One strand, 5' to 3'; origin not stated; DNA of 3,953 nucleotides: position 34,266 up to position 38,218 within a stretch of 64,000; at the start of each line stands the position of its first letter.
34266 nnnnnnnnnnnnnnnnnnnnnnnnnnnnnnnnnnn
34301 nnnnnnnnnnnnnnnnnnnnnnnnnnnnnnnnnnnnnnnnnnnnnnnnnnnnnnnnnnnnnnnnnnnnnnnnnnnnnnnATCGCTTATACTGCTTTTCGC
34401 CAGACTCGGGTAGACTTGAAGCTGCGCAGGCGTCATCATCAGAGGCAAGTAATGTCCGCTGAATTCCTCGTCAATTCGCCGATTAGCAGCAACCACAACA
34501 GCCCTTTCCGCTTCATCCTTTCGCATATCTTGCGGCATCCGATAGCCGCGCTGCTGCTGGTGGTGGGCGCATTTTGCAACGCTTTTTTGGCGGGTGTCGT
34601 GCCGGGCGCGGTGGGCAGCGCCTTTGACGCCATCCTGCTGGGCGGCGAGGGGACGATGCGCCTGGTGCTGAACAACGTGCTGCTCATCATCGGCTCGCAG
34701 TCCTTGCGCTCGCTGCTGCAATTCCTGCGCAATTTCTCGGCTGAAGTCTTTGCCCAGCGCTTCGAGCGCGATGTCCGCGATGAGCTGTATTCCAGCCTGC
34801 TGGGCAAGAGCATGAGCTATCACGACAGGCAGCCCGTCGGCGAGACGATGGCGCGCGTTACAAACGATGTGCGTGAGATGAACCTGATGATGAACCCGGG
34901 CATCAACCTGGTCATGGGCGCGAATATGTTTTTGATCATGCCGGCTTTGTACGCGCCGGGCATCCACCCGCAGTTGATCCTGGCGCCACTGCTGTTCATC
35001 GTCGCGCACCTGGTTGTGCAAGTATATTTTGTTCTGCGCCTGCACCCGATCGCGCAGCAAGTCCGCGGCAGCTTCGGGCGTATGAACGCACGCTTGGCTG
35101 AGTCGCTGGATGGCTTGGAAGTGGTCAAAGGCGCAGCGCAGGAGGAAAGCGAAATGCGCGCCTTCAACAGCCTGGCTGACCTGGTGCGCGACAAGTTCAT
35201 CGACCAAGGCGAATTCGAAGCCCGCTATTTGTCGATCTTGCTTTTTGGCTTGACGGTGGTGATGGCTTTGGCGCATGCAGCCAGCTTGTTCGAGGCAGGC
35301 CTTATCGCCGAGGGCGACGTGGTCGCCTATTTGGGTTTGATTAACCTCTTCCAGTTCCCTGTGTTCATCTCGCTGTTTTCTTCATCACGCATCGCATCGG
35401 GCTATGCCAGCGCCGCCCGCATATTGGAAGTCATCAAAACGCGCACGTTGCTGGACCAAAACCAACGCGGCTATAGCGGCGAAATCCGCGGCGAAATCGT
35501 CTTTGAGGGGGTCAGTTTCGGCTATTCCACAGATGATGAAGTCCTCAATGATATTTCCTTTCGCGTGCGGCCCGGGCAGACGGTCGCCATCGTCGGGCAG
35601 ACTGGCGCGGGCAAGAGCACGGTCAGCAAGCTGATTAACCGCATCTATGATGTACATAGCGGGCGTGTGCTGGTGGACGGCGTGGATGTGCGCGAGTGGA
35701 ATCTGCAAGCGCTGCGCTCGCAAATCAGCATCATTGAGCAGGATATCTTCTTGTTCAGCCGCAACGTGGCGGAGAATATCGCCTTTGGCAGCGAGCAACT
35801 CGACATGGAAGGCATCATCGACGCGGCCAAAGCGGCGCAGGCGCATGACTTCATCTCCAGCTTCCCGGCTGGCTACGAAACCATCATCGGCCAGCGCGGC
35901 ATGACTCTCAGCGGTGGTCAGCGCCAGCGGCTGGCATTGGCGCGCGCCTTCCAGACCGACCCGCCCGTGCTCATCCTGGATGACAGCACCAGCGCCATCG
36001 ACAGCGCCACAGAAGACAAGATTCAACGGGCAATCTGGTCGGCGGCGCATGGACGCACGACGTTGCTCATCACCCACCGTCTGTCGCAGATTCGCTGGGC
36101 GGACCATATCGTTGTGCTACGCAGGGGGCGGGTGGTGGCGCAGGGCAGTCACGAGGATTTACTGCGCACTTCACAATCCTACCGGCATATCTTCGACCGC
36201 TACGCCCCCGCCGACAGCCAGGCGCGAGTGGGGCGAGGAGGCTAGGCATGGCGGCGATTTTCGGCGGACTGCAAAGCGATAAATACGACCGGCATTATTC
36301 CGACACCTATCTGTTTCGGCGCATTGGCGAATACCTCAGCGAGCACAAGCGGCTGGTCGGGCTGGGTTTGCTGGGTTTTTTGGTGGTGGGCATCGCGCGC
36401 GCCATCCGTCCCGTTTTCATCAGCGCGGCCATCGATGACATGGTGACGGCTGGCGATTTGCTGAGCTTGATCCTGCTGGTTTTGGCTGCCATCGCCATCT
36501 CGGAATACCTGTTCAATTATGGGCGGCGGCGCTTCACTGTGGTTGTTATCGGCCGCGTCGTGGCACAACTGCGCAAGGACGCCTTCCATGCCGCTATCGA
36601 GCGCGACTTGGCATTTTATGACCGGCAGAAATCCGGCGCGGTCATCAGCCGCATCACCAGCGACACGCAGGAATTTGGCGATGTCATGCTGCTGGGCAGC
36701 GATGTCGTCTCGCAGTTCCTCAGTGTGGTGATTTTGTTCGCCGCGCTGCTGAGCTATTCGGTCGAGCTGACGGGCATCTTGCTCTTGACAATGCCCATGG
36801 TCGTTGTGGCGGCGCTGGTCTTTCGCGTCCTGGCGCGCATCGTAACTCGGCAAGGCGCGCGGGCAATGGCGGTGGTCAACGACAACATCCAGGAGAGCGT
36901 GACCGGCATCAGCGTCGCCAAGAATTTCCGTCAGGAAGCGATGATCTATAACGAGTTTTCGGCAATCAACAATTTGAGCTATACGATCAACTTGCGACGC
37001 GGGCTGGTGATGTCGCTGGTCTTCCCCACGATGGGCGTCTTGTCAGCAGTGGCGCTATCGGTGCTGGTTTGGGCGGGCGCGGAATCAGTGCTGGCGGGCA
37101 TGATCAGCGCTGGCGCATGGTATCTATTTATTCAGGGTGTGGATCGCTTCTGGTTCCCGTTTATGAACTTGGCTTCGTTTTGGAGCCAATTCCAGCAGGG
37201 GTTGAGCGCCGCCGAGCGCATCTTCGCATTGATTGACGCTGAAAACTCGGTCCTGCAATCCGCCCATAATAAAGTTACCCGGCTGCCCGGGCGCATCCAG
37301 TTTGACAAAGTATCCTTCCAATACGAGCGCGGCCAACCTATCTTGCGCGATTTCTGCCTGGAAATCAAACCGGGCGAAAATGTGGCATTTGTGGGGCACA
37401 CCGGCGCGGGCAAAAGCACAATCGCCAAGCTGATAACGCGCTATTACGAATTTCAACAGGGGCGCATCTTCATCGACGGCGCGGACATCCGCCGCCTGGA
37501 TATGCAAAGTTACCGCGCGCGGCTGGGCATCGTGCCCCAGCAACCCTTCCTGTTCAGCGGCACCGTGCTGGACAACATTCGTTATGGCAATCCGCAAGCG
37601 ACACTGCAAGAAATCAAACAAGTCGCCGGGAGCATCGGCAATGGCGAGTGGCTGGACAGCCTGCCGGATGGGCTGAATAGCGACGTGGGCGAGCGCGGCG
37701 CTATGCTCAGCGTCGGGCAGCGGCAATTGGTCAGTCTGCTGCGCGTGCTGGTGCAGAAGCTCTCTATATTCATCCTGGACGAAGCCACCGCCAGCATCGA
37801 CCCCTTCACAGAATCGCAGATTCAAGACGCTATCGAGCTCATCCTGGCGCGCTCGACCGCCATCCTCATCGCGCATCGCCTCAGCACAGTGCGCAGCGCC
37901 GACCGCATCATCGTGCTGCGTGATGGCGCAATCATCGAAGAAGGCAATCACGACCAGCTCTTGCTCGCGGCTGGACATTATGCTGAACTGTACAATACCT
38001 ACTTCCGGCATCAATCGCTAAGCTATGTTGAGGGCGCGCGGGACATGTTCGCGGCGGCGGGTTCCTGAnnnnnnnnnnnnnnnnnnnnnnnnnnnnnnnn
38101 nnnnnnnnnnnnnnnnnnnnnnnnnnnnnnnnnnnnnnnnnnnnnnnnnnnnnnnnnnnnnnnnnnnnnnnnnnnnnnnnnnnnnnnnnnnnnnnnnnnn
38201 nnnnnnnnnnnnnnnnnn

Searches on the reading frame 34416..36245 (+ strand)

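Call 12: search_protein_families(library=pfam, proteins=[window:34416-36245:+], max_evalue=0.001)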
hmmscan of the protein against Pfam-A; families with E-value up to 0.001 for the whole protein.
window:34416-36245:+ (609 aa): 3 families
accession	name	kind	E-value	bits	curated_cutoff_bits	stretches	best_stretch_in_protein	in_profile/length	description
PF00005.33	ABC_tran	-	1.1e-32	113.9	25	1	377-526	1-137/137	ABC transporter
PF00664.28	ABC_membrane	-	9.7e-25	88.2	28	1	47-316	3-274/274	ABC transporter transmembrane region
PF02463.25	SMC_N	-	0.00016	21.7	40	0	408-568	101-211/220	RecF/RecN/SMC N terminal domain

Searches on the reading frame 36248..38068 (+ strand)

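Call 12: search_protein_families(library=pfam, proteins=[window:36248-38068:+], max_evalue=0.001)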
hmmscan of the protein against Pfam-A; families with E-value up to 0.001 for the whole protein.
window:36248-38068:+ (606 aa): 3 families
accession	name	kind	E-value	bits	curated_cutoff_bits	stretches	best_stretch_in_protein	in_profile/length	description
PF00664.28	ABC_membrane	-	1.4e-30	107.3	28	1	38-290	2-259/274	ABC transporter transmembrane region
PF00005.33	ABC_tran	-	1.2e-28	100.8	25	1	367-515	2-137/137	ABC transporter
PF02463.25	SMC_N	-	4.8e-05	23.3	40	1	402-556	106-210/220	RecF/RecN/SMC N terminal domain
